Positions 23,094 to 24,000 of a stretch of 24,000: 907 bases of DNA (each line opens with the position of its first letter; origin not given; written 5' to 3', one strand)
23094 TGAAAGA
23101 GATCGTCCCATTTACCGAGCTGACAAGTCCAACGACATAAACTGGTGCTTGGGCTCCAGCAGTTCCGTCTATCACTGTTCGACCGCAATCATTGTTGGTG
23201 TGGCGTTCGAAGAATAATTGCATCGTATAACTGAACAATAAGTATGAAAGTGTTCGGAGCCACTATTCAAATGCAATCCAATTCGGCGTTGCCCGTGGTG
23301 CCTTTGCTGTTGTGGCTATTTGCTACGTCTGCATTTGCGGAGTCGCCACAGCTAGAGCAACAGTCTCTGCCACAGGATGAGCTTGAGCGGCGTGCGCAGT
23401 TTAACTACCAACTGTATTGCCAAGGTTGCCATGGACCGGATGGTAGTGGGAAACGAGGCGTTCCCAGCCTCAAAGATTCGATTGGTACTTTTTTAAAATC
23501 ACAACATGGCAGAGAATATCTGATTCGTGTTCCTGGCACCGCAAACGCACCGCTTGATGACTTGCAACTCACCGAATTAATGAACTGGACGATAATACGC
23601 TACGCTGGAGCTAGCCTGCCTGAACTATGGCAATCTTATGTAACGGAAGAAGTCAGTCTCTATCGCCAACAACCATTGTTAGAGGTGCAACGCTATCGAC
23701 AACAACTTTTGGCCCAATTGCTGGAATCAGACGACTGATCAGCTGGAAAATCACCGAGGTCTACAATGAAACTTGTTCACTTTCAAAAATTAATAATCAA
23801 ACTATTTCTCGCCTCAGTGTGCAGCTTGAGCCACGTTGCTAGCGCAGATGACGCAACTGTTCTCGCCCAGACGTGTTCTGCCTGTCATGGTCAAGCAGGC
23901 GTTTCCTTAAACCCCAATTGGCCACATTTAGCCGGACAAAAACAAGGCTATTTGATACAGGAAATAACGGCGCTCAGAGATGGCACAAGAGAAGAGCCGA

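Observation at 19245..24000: TTQ aromatic-amine-dehydrogenase module plus ALDH linked to the paa cluster, apparently replacing TynA/FeaB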

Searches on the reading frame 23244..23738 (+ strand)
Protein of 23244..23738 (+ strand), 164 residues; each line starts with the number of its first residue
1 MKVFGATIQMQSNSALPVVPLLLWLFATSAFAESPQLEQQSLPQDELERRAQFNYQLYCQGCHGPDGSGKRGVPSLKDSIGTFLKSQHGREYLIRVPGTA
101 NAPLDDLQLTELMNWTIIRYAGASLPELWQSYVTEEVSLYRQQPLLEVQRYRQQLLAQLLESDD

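Call 4: search_protein_families(library=pfam, proteins=[window:23244-23738:+])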
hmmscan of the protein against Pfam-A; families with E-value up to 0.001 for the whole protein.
window:23244-23738:+ (164 aa): 0 families

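Call 5: search_protein_families(library=ncbifam, proteins=[window:23244-23738:+])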
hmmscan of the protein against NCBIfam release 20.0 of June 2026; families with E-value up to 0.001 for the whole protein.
window:23244-23738:+ (164 aa): 2 families
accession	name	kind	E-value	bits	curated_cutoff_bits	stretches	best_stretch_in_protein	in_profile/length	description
TIGR03874.1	4cys_cytochr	equivalog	0.00036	20.3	161.75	1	54-82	39-67/143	c-type cytochrome, methanol metabolism-related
TIGR00782.1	ccoP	equivalog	0.00053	19.4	179.95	1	53-79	112-138/285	cytochrome-c oxidase, cbb3-type subunit III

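Call 61: search_solved_structures(query=window:23244-23738:+, max_evalue=1, show_alignments=1)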
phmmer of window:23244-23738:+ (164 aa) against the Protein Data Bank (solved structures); distinct sequences matched with E-value up to 1: 29.
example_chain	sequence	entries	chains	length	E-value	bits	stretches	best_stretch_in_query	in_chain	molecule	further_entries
8snh_G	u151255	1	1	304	6.4e-05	25.9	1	49-79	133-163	Cbb3-type cytochrome c oxidase subunit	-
6xkx_p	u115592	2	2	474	0.00055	22.8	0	55-79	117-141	Cbb3-type cytochrome c oxidase subunit CcoP,Cytochrome c-type cyt cy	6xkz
9g83_v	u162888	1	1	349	0.001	21.9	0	55-79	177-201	Cbb3-type cytochrome c oxidase subunit CcoP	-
3mk7_C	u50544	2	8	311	0.0021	20.9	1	52-79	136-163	Cytochrome c oxidase, cbb3-type, subunit P | Cbb3-type cytochrome c oxidase subunit CcoP1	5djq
6onq_A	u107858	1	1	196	0.0027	20.6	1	54-81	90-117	Cytochrome c XoxG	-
6xkw_p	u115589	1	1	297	0.0033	20.3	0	55-79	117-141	Cbb3-type cytochrome c oxidase subunit CcoP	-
8smr_G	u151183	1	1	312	0.005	19.7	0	47-77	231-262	Cbb3-type cytochrome c oxidase subunit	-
2fwl_A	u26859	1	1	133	0.0059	19.5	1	57-96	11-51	Cytochrome c-552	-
1foc_A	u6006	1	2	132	0.0059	19.5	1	57-96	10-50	CYTOCHROME RC557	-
1c52_A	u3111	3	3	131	0.006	19.5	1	58-96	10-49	CYTOCHROME-C552 | Cytochrome c-552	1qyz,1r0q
1dt1_A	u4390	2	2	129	0.0061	19.4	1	58-96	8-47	CYTOCHROME C552 | Cytochrome c-552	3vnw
2d0w_A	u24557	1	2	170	0.016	18.1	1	55-104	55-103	cytochrome cL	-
5n1t_B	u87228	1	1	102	0.023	17.5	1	59-77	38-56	Cytochrome C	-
9f5x_E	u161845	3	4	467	0.045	16.6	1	53-107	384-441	NADH:ubiquinone oxidoreductase 49 kD subunit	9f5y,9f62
6h5l_B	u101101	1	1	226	0.051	16.4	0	48-70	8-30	Conserved hypothetical cytochrome protein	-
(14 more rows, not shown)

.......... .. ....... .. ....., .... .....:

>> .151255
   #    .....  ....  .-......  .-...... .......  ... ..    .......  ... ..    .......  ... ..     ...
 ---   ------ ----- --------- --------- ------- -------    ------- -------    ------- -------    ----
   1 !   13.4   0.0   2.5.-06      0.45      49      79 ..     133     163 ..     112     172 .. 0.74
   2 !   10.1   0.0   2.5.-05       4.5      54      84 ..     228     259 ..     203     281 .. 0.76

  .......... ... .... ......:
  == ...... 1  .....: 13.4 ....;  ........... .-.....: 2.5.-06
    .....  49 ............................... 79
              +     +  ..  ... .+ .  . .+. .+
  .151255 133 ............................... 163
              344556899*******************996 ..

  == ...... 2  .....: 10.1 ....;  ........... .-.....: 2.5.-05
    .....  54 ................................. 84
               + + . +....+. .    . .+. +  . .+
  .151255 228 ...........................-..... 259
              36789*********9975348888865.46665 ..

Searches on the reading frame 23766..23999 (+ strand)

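Call 4: search_protein_families(library=pfam, proteins=[window:23766-23999:+])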
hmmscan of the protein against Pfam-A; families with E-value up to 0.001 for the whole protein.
window:23766-23999:+ (78 aa): 0 families

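Call 5: search_protein_families(library=ncbifam, proteins=[window:23766-23999:+])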
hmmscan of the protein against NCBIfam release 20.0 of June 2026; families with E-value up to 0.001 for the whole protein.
window:23766-23999:+ (78 aa): 1 family
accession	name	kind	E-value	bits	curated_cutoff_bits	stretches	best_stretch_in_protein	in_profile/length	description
NF049874.1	PdsA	exception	3.5e-06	27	330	1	14-73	10-64/198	periplasmic diheme shuttle PdsA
